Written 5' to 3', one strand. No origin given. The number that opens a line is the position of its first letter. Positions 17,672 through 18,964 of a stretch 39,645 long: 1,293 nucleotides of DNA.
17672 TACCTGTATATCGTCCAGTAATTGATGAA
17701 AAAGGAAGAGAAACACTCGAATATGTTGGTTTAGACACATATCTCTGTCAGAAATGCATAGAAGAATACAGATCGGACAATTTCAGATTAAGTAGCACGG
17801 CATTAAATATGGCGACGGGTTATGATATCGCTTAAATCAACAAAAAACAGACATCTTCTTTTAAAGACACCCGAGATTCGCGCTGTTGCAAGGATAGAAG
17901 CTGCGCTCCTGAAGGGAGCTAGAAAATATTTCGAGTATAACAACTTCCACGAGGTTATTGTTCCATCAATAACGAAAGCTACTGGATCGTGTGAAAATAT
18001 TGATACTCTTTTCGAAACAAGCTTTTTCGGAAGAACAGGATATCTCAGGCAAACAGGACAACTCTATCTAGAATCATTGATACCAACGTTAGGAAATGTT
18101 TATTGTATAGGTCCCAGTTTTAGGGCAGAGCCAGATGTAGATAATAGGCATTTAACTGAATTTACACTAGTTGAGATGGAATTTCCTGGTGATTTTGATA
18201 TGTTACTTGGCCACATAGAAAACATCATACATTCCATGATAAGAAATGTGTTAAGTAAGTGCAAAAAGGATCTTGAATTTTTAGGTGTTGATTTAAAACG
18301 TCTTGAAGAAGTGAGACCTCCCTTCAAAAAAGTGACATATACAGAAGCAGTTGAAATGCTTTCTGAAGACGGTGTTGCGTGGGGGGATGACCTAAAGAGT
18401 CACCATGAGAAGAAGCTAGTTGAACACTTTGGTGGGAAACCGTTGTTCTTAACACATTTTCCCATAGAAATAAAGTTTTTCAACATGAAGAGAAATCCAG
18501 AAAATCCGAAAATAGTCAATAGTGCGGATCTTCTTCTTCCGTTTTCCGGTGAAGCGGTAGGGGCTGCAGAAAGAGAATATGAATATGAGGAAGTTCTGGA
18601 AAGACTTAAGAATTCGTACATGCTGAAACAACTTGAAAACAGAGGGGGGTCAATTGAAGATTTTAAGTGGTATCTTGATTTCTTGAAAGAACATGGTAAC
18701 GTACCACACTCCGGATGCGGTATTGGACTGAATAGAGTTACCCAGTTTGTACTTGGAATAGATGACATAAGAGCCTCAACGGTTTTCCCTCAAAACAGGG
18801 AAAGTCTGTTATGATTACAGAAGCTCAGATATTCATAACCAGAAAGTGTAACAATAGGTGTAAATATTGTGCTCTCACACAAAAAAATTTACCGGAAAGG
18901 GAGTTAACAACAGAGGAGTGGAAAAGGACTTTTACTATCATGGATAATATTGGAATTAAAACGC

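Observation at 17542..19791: Overlap-chained cassette: zinc-ribbon protein, anticodon-domain-less AsnRS-type core, radical-SAM (SPASM/twitch-like) enzyme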

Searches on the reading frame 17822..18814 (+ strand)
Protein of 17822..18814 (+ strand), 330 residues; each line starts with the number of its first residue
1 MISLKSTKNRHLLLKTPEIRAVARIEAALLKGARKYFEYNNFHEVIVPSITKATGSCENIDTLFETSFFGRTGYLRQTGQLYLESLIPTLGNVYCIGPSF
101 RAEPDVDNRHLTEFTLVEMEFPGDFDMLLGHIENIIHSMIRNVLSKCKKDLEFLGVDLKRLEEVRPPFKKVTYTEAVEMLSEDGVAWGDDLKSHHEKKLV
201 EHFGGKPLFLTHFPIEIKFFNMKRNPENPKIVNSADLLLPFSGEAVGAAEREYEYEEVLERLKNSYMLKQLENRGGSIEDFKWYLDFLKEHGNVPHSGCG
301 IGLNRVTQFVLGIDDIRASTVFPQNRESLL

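Call 3: search_protein_families(library=pfam, proteins=[window:17822-18814:+], max_evalue=0.1)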
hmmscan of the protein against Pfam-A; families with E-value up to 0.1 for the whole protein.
window:17822-18814:+ (330 aa): 2 families
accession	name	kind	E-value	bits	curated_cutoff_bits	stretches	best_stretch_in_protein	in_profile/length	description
PF00152.25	tRNA-synt_2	-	4.4e-53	180.8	25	1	7-325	6-307/308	tRNA synthetases class II (D, K and N)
PF01409.25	tRNA-synt_2d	-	0.00057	19.9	19.8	0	295-318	211-234/246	tRNA synthetases class II core domain (F)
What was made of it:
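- On Asparaginyl-tRNA synthetase: PF00152 E = 4e-53 (call 3).
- Checked: Domains: ORF2 matches PF00152 over residues 7-325 (E = 4e-53, call 3).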

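Call 4: search_protein_families(library=ncbifam, proteins=[window:17822-18814:+], max_evalue=0.1)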
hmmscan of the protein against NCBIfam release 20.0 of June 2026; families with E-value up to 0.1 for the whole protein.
window:17822-18814:+ (330 aa): 19 families
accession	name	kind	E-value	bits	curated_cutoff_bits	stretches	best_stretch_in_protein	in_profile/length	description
NF003037.0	PRK03932.1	equivalog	9.9e-79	265.4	414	1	8-327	118-447/451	asparagine--tRNA ligase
TIGR00457.1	asnS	equivalog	1.3e-72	245.1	342.6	1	8-327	121-451/455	asparagine--tRNA ligase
NF003483.0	PRK05159.1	equivalog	3.1e-62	210.9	353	1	8-329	122-436/438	aspartate--tRNA(Asn) ligase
TIGR00458.1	aspS_nondisc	equivalog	3.1e-52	178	368.4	1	9-329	119-426/428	aspartate--tRNA(Asn) ligase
NF005052.0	PRK06462.1-1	equivalog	6.7e-43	147.1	368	1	14-324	40-345/353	asparagine synthetase A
NF005054.0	PRK06462.1-4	equivalog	1.9e-33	115.9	309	1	11-324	13-310/318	asparagine synthetase A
TIGR00499.1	lysS_bact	equivalog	2.4e-22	79.2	427.6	2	8-194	156-338/496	lysine--tRNA ligase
NF005055.0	PRK06462.1-5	equivalog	8.9e-22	77.6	389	1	74-326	88-335/341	asparagine synthetase A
NF001756.1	PRK00484.1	subfamily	5.9e-21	74.7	468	1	11-327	156-487/488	lysine--tRNA ligase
NF005053.0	PRK06462.1-3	equivalog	3.1e-20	72.9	322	1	67-321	13-263/274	asparagine synthetase A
NF002821.0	PRK02983.1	equivalog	7.3e-12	44.1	742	2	9-143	763-899/1102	bifunctional lysylphosphatidylglycerol synthetase/lysine--tRNA ligase LysX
TIGR00459.1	aspS_bact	equivalog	1.7e-11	43.2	373.85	2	8-183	124-284/586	aspartate--tRNA ligase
NF009101.0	PRK12445.1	subfamily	1.7e-10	40.1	1026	2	17-179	178-335/505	lysine--tRNA ligase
NF001750.0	PRK00476.1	equivalog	1.6e-09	36.6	443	2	8-182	129-288/590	aspartate--tRNA ligase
TIGR00462.1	genX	equivalog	3.2e-09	36.7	286.9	1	27-318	5-300/304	EF-P lysine aminoacylase EpmA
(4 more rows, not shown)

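Call 8: find_homologous_proteins(query=window:17822-18814:+)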
Query window:17822-18814:+ (330 aa): 977 proteins with E <= 0.001 among 2679 candidates; the best 120 are listed.
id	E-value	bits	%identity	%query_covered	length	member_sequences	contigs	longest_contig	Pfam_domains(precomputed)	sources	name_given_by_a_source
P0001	5.0e-221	751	99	100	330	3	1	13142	PF00152.26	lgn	-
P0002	3.2e-150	518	69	99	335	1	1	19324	PF00152.26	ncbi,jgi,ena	-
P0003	2.1e-149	515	67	98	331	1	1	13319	PF00152.26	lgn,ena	-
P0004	5.7e-148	511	70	99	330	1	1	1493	PF00152.26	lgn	-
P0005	4.6e-145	501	69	99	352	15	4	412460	PF00152.26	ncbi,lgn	-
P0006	8.3e-145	500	67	100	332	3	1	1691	PF00152.26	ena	-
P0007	6.9e-144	497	66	100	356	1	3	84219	PF00152.26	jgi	jgi:asparaginyl-tRNA synthetase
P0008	8.3e-144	497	66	100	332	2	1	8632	PF00152.26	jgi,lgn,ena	-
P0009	2.2e-143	496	69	99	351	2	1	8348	PF00152.26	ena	-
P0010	3.0e-143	495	64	100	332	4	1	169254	PF00152.26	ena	-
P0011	9.1e-143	494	68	99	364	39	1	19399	PF00152.26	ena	-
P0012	4.3e-142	491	68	99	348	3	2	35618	PF00152.26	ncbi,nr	ncbi:asparagine--tRNA ligase [Candidatus Bathyarchaeota archaeon]|nr:asparagine--tRNA ligase [Candid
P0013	2.5e-141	489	67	99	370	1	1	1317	PF00152.26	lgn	-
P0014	2.9e-141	489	63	100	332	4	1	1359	PF01409.26,PF00152.26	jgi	-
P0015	3.4e-141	488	67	99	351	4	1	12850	PF00152.26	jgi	-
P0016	1.4e-140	486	67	99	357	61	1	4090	PF00152.26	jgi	-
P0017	1.7e-140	486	65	99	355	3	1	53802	PF00152.26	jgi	jgi:asparaginyl-tRNA synthetase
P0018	2.7e-140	485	66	99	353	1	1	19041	PF00152.26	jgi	-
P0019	3.5e-140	485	67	99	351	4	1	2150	PF00152.26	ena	-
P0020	8.3e-140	484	65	99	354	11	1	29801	PF00152.26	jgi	-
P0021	1.3e-139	483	65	99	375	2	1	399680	PF00152.26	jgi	-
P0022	1.3e-139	483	67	99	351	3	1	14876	PF00152.26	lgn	-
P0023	1.4e-139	483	64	100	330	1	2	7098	PF00152.26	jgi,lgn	-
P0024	1.4e-139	483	65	99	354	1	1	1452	PF00152.26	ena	-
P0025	2.6e-139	482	64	99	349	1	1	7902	PF00152.26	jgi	-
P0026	2.7e-139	482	65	99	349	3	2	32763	PF00152.26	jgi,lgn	jgi:asparaginyl-tRNA synthetase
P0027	2.8e-139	482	67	99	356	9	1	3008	PF00152.26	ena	-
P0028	4.7e-139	481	65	99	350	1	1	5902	PF00152.26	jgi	-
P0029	5.1e-139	481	67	100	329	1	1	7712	PF00152.26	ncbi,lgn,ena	-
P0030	5.3e-139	481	65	99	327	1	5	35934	PF00152.26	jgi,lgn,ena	-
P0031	1.4e-138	480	65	99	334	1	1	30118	PF00152.26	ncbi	-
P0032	1.4e-138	480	66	99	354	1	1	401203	PF00152.26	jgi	jgi:asparaginyl-tRNA synthetase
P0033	1.7e-138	480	65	99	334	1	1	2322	PF00152.26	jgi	-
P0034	2.2e-138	479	65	98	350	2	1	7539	PF00152.26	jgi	-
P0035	2.3e-138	479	65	99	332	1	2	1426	PF00152.26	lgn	-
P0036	3.3e-138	479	65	99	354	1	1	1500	PF00152.26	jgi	-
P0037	4.0e-138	478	66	99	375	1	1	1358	PF00152.26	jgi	-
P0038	4.8e-138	478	65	99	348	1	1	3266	PF00152.26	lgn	-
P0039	7.2e-138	478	66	99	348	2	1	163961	PF00152.26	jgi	-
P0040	1.1e-137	477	65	98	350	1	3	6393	PF00152.26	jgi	-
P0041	1.3e-137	477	65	99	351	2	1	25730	PF00152.26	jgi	jgi:asparaginyl-tRNA synthetase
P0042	2.0e-137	476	65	99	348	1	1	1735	PF00152.26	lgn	-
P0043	2.2e-137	476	65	99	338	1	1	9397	PF00152.26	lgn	-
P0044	2.2e-137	476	65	99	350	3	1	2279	PF00152.26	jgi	-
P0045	2.5e-137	476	64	98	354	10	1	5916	PF00152.26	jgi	jgi:asparaginyl-tRNA synthetase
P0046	2.7e-137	476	64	99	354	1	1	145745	PF00152.26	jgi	-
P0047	2.9e-137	476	65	99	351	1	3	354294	PF00152.26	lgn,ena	-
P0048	2.9e-137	476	65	99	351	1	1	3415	PF00152.26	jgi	jgi:asparaginyl-tRNA synthetase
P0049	3.1e-137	475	64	100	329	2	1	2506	PF00152.26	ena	-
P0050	3.3e-137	475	64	99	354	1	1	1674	PF00152.26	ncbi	-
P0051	3.8e-137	475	64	99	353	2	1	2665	PF00152.26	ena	-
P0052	5.8e-137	475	65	98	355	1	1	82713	PF00152.26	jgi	-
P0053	7.0e-137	474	65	99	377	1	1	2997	PF00152.26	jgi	jgi:asparaginyl-tRNA synthetase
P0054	7.2e-137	474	64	100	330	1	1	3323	PF00152.26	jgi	jgi:asparaginyl-tRNA synthetase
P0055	7.6e-137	474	64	99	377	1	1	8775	PF00152.26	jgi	jgi:asparaginyl-tRNA synthetase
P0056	9.1e-137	474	65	99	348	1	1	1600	PF00152.26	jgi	jgi:asparaginyl-tRNA synthetase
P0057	1.0e-136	474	64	99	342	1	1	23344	PF00152.26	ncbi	ncbi:amino acid--tRNA ligase-related protein [Candidatus Aenigmatarchaeota archaeon]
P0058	1.1e-136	474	65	99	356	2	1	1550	PF00152.26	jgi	-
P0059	1.5e-136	473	65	99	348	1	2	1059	PF00152.26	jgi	-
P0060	1.5e-136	473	64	99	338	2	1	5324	PF00152.26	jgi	-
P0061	1.6e-136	473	64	99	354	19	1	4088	PF00152.26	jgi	-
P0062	1.7e-136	473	66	99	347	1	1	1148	PF00152.26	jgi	jgi:asparaginyl-tRNA synthetase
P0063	2.2e-136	473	65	99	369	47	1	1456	PF00152.26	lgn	-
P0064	2.3e-136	473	63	99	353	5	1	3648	PF00152.26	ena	-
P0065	2.6e-136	472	65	99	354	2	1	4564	PF00152.26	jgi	-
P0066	2.8e-136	472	65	99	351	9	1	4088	PF00152.26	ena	-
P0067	2.9e-136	472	65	95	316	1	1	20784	PF00152.26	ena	-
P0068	3.0e-136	472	65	99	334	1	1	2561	PF00152.26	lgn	-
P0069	3.8e-136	472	65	99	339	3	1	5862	PF00152.26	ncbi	-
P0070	4.3e-136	472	64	99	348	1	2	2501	PF00152.26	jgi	jgi:asparaginyl-tRNA synthetase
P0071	4.6e-136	472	65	99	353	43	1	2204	PF00152.26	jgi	jgi:asparaginyl-tRNA synthetase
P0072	5.5e-136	471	65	99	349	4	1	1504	PF00152.26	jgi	-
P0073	5.9e-136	471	64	99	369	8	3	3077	PF00152.26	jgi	-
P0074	6.2e-136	471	65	99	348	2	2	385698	PF00152.26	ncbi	ncbi:MAG: amino acid--tRNA ligase-related protein [Candidatus Bathyarchaeia archaeon]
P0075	6.8e-136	471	65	99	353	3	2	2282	PF00152.26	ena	-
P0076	6.9e-136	471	65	99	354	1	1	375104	PF00152.26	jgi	-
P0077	7.3e-136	471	65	99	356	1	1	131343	PF00152.26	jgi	-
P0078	7.4e-136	471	65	99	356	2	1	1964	PF00152.26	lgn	-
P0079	7.6e-136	471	64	99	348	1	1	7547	PF00152.26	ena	-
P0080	7.7e-136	471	64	99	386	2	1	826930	PF00152.26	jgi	-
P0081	7.7e-136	471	64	99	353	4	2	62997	PF00152.26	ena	-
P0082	8.2e-136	471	65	99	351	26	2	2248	PF00152.26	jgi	jgi:asparaginyl-tRNA synthetase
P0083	8.4e-136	471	65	99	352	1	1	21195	PF00152.26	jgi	jgi:asparaginyl-tRNA synthetase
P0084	8.8e-136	471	64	99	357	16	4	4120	PF00152.26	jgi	-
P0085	9.1e-136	471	65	99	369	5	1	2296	PF00152.26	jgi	-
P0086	1.1e-135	470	65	99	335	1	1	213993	PF00152.26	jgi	jgi:asparaginyl-tRNA synthetase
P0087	1.4e-135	470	63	99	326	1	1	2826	PF00152.26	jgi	jgi:asparaginyl-tRNA synthetase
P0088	1.7e-135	470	65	99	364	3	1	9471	PF00152.26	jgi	jgi:asparaginyl-tRNA synthetase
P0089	1.9e-135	470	65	99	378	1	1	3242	PF00152.26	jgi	jgi:asparaginyl-tRNA synthetase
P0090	2.2e-135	469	63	98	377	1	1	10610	PF00152.26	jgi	jgi:asparaginyl-tRNA synthetase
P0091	2.4e-135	469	65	99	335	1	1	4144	PF00152.26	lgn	-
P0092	2.7e-135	469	65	99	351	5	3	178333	PF00152.26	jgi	jgi:asparaginyl-tRNA synthetase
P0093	3.0e-135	469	65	99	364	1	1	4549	PF00152.26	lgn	-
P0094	3.1e-135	469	64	99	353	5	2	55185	PF00152.26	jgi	jgi:asparaginyl-tRNA synthetase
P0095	3.1e-135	469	65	99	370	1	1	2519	PF00152.26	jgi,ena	-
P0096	4.2e-135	468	65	99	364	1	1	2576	PF00152.26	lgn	-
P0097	4.4e-135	468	65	99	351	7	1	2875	PF00152.26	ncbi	ncbi:MAG: asparagine--tRNA ligase [Candidatus Bathyarchaeia archaeon]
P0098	4.7e-135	468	65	99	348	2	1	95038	PF00152.26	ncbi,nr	ncbi:asparagine--tRNA ligase [Candidatus Bathyarchaeota archaeon]|nr:asparagine--tRNA ligase [Candid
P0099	4.8e-135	468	65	99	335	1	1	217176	PF00152.26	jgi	jgi:asparaginyl-tRNA synthetase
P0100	5.2e-135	468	64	99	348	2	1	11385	PF00152.26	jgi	jgi:asparaginyl-tRNA synthetase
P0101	5.3e-135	468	66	99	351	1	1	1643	PF00152.26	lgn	-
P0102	6.5e-135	468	62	100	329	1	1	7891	PF00152.26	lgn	-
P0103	7.2e-135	468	62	98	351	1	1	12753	PF00152.26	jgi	jgi:asparaginyl-tRNA synthetase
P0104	7.9e-135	468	62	98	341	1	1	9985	PF00152.26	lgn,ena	-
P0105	9.2e-135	467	64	99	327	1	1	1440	PF00152.26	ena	-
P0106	9.2e-135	467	64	99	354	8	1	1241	PF00152.26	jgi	-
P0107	1.0e-134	467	65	99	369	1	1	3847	PF00152.26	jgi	jgi:asparaginyl-tRNA synthetase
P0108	1.1e-134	467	63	98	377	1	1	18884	PF00152.26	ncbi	-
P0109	1.3e-134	467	62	99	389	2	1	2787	PF00152.26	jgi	-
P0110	1.3e-134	467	65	99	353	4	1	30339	PF00152.26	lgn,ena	-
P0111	1.6e-134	466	64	99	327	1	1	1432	PF00152.26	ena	-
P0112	1.8e-134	466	63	99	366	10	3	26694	PF00152.26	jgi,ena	-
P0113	2.2e-134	466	64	99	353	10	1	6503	PF00152.26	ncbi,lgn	-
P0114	3.3e-134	465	64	99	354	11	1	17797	PF00152.26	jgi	-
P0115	3.9e-134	465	65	99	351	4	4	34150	PF00152.26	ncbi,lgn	-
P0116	3.9e-134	465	63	98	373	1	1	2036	PF00152.26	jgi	jgi:asparaginyl-tRNA synthetase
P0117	4.0e-134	465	68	93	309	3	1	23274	PF00152.26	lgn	-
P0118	4.3e-134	465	64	99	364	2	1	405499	PF00152.26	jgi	-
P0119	5.7e-134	465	62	99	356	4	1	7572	PF00152.26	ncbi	-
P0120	5.7e-134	465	63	100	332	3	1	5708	PF00152.26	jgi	-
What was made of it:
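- The family is very highly conserved (62-70% identity between archaeal phyla, call 8), as expected of a housekeeping enzyme. Some sources name family members 'asparagine--tRNA ligase' (call 8).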

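Call 10: search_solved_structures(query=window:17822-18814:+, max_evalue=0.00001, show_alignments=2)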
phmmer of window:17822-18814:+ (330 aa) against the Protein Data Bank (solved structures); distinct sequences matched with E-value up to 0.00001: 51.
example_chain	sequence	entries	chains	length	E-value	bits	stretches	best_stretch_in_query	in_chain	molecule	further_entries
1x54_A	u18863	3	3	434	2.2e-60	208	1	9-325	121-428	Asparaginyl-tRNA synthetase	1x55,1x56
3m4p_A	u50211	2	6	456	3.3e-50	174.5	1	7-326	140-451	Asparaginyl-tRNA synthetase, putative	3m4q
8tc7_A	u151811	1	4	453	4.2e-44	154.5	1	8-324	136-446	Asparagine--tRNA ligase, cytoplasmic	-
5xix_A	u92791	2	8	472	4.7e-44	154.3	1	8-324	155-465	Asparagine--tRNA ligase, cytoplasmic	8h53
8tc8_A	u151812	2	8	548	7e-44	153.8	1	8-324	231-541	Asparagine--tRNA ligase, cytoplasmic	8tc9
2xgt_A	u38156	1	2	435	2e-43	152.3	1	6-324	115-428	ASPARAGINYL-TRNA SYNTHETASE, CYTOPLASMIC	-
2xti_A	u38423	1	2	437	2.7e-43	151.8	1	6-324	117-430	ASPARAGINYL-TRNA SYNTHETASE, CYTOPLASMIC, PUTATIVE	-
5zg8_A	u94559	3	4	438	1.2e-41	146.4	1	9-324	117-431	Asparagine--tRNA ligase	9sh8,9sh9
6pqh_A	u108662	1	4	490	1.9e-39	139.2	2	159-325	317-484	Asparagine--tRNA ligase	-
1wyd_A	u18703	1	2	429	1.4e-35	126.5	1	8-329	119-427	hypothetical aspartyl-tRNA synthetase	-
3nel_A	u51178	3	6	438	3.7e-35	125.1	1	8-329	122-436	Aspartyl-tRNA synthetase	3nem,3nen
1b8a_A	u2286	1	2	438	3.9e-35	125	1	8-329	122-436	PROTEIN (ASPARTYL-TRNA SYNTHETASE)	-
1n9w_A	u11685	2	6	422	8.3e-34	120.6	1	9-329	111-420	aspartyl-tRNA synthetase 2 | Non-discriminating and archaeal-type aspartyl-tRNA synthetase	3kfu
3i7f_A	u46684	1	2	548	6e-30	108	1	8-325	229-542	Aspartyl-tRNA synthetase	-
1eov_A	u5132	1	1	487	1e-29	107.2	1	12-327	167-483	ASPARTYL-TRNA SYNTHETASE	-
3p8t_A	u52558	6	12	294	9e-09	38.4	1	89-323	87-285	AsnS-like asparaginyl-tRNA synthetase related protein | Archaeal asparagine synthetase A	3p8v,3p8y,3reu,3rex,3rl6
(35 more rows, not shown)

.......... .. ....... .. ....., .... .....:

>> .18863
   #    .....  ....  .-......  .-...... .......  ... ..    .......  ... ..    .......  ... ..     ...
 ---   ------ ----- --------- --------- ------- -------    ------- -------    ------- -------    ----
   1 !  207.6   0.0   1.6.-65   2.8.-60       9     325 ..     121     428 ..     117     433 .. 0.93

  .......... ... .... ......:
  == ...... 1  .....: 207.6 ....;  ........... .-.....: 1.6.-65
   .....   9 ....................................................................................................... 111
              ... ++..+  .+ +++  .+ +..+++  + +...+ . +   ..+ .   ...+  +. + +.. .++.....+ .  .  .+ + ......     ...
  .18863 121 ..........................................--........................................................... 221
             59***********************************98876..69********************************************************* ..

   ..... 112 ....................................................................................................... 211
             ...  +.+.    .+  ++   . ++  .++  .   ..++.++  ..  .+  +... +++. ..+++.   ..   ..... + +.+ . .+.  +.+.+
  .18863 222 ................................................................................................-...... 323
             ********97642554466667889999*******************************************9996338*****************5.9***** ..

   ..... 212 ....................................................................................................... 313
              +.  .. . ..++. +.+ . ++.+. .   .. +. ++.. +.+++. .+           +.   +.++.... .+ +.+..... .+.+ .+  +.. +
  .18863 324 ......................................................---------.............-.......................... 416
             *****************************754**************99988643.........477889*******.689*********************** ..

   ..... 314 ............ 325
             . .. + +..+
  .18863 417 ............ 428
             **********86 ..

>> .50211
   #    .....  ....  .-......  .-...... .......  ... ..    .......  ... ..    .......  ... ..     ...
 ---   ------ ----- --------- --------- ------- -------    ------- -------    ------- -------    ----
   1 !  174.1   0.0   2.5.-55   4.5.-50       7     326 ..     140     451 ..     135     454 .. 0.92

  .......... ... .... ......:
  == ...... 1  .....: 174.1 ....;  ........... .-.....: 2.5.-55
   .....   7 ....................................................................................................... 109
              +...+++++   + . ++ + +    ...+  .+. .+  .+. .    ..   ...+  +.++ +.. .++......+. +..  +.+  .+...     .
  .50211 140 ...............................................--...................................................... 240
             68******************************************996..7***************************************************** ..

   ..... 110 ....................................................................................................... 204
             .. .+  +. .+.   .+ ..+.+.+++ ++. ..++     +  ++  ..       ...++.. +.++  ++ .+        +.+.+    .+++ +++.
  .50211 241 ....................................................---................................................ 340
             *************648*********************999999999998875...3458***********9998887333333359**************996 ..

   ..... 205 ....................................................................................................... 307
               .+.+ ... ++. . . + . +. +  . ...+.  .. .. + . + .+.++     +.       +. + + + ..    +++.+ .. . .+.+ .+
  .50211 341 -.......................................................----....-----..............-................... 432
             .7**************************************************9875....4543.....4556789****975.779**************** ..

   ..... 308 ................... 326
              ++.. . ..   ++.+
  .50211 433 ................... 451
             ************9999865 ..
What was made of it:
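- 17822..18814 (+): ORF2: a 330-aa AsnRS-derived class II catalytic core without an anticodon-binding domain. It is a member of the '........' paralog family. Calls 3, 4 and 10 (PF00152; AsnRS core 265 bits, below the 414 cutoff; PDB 1x54 residues 121-428).
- On Asparaginyl-tRNA synthetase: It matches model positions 118-447 of 451 (calls 4, 10).
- PDB 1x54 gives E = 2e-60 against 9e-9 for 3p8t (call 10). Its closest characterised relatives are AsnRS (calls 4, 10).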
